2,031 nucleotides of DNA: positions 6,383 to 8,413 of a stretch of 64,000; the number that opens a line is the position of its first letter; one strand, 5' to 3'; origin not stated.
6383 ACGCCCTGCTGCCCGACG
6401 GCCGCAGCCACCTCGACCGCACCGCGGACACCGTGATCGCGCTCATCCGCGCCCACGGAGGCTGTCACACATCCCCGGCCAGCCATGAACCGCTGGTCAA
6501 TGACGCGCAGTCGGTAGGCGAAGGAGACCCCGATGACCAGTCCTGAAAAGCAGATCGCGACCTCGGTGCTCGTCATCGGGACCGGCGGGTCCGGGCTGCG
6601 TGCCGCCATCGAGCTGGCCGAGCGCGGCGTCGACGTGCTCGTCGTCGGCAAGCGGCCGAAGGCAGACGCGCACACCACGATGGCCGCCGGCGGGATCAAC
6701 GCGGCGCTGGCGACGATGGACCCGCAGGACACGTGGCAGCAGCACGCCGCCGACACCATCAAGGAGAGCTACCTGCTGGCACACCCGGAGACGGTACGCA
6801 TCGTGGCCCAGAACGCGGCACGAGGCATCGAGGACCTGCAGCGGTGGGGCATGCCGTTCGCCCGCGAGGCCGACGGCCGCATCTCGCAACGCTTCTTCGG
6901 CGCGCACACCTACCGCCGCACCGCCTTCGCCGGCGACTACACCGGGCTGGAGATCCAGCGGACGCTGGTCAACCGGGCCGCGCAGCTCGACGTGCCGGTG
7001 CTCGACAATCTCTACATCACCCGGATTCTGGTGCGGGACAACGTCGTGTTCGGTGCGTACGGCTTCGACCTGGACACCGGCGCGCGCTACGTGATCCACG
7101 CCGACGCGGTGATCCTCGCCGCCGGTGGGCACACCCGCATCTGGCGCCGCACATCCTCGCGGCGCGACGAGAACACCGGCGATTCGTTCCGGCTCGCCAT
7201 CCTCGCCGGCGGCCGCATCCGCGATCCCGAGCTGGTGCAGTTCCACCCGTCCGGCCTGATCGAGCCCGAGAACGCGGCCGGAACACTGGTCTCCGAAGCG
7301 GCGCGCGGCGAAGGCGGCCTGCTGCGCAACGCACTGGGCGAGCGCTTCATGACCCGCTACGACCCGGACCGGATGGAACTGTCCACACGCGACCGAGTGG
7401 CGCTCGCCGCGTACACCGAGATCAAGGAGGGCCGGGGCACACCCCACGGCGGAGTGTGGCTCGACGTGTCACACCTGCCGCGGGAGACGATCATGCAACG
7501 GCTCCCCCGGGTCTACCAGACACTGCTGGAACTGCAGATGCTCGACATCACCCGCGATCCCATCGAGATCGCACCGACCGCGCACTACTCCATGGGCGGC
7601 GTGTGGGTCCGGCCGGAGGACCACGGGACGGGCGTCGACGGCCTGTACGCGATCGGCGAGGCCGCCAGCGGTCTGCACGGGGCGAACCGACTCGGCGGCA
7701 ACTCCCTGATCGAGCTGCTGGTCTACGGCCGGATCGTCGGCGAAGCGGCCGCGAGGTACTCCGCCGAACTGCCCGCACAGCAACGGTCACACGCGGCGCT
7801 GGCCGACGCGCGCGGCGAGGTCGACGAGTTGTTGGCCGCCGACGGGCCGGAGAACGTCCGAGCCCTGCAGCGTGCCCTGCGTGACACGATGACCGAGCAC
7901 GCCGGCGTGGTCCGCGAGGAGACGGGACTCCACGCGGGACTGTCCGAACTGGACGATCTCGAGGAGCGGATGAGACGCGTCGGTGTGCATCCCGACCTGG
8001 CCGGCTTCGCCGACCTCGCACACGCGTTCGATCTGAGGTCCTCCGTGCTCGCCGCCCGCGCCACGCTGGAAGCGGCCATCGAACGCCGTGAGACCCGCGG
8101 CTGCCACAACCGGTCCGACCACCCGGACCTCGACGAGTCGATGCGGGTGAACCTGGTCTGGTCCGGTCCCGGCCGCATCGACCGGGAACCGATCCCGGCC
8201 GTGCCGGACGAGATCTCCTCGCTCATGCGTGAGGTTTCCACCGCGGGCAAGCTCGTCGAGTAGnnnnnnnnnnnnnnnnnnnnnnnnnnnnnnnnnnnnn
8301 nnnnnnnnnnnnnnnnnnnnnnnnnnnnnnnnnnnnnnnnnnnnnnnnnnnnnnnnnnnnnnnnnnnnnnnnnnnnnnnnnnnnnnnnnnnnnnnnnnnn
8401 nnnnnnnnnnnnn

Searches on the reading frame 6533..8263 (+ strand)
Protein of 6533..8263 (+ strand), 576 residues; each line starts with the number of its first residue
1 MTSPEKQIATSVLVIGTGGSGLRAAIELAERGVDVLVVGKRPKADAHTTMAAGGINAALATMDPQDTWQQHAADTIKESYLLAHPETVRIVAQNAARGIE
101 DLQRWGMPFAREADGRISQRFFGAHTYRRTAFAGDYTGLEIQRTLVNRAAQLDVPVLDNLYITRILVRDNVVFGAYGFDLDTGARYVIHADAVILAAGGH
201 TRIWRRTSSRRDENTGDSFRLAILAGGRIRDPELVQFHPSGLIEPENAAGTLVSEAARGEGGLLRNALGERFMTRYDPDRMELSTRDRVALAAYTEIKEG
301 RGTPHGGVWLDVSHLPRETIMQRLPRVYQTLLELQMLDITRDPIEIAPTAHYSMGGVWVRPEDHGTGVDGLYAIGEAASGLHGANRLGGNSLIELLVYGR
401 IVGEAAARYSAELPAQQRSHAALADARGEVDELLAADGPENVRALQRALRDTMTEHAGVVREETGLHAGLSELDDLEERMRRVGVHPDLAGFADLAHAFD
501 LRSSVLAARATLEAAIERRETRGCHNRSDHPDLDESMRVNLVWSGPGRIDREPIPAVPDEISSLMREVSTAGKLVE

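Call 53: find_homologous_proteins(query=window:6533-8263:+, max_evalue=1e-50)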
Query window:6533-8263:+ (576 aa): 7998 proteins with E <= 1e-50 among 8000 candidates; the best 120 are listed.
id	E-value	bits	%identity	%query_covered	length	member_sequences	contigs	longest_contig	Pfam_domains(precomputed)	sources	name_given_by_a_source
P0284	0.0e+0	1202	93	100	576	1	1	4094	PF01266.31,PF00890.31,PF03486.21,PF02910.26,PF01494.26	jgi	jgi:succinate dehydrogenase / fumarate reductase flavoprotein subunit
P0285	0.0e+0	1198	94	100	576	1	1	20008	PF01266.31,PF00890.31,PF07992.21,PF03486.21,PF02910.26,PF01494.26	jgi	jgi:succinate dehydrogenase / fumarate reductase, flavoprotein subunit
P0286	0.0e+0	1184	92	100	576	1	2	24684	PF01266.31,PF00890.31,PF03486.21,PF02910.26,PF01494.26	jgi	jgi:succinate dehydrogenase / fumarate reductase, flavoprotein subunit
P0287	0.0e+0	1172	91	100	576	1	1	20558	PF01266.31,PF00890.31,PF07992.21,PF03486.21,PF02910.26,PF01494.26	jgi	jgi:succinate dehydrogenase / fumarate reductase, flavoprotein subunit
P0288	0.0e+0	1167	91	100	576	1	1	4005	PF01266.31,PF00890.31,PF03486.21,PF02910.26,PF01494.26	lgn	-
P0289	0.0e+0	1160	90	100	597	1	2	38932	PF01266.31,PF00890.31,PF07992.21,PF03486.21,PF02910.26,PF01494.26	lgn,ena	-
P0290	0.0e+0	1154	91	100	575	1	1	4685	PF01266.31,PF00890.31,PF03486.21,PF02910.26,PF01494.26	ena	-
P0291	0.0e+0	1149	89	99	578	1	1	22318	PF01266.31,PF00890.31,PF07992.21,PF03486.21,PF02910.26,PF01494.26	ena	-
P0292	0.0e+0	1149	89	100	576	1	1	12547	PF01266.31,PF00890.31,PF07992.21,PF03486.21,PF02910.26,PF01494.26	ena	-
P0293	0.0e+0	1146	89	100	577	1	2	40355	PF01266.31,PF00890.31,PF07992.21,PF03486.21,PF02910.26,PF01494.26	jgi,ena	-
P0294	0.0e+0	1143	89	100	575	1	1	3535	PF01266.31,PF00890.31,PF07992.21,PF03486.21,PF02910.26,PF01494.26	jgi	jgi:succinate dehydrogenase / fumarate reductase flavoprotein subunit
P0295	0.0e+0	1143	89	100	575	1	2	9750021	PF01266.31,PF00890.31,PF07992.21,PF03486.21,PF02910.26,PF01494.26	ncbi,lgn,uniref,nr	ncbi:L-aspartate oxidase [Actinophytocola algeriensis]|uniref:L-aspartate oxidase n=1 Tax=Actinophyt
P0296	0.0e+0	1136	89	100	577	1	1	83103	PF01266.31,PF00890.31,PF07992.21,PF03486.21,PF02910.26,PF01494.26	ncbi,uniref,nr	ncbi:L-aspartate oxidase [Amycolatopsis sp.]|uniref:L-aspartate oxidase n=1 Tax=Amycolatopsis sp. Ta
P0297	0.0e+0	1135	89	100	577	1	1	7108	PF01266.31,PF00890.31,PF07992.21,PF03486.21,PF02910.26,PF01494.26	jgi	jgi:succinate dehydrogenase / fumarate reductase flavoprotein subunit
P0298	0.0e+0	1135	89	99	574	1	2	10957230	PF01266.31,PF00890.31,PF07992.21,PF03486.21,PF02910.26,PF01494.26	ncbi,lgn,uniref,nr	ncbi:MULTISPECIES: L-aspartate oxidase [unclassified Amycolatopsis]|uniref:L-aspartate oxidase n=1 T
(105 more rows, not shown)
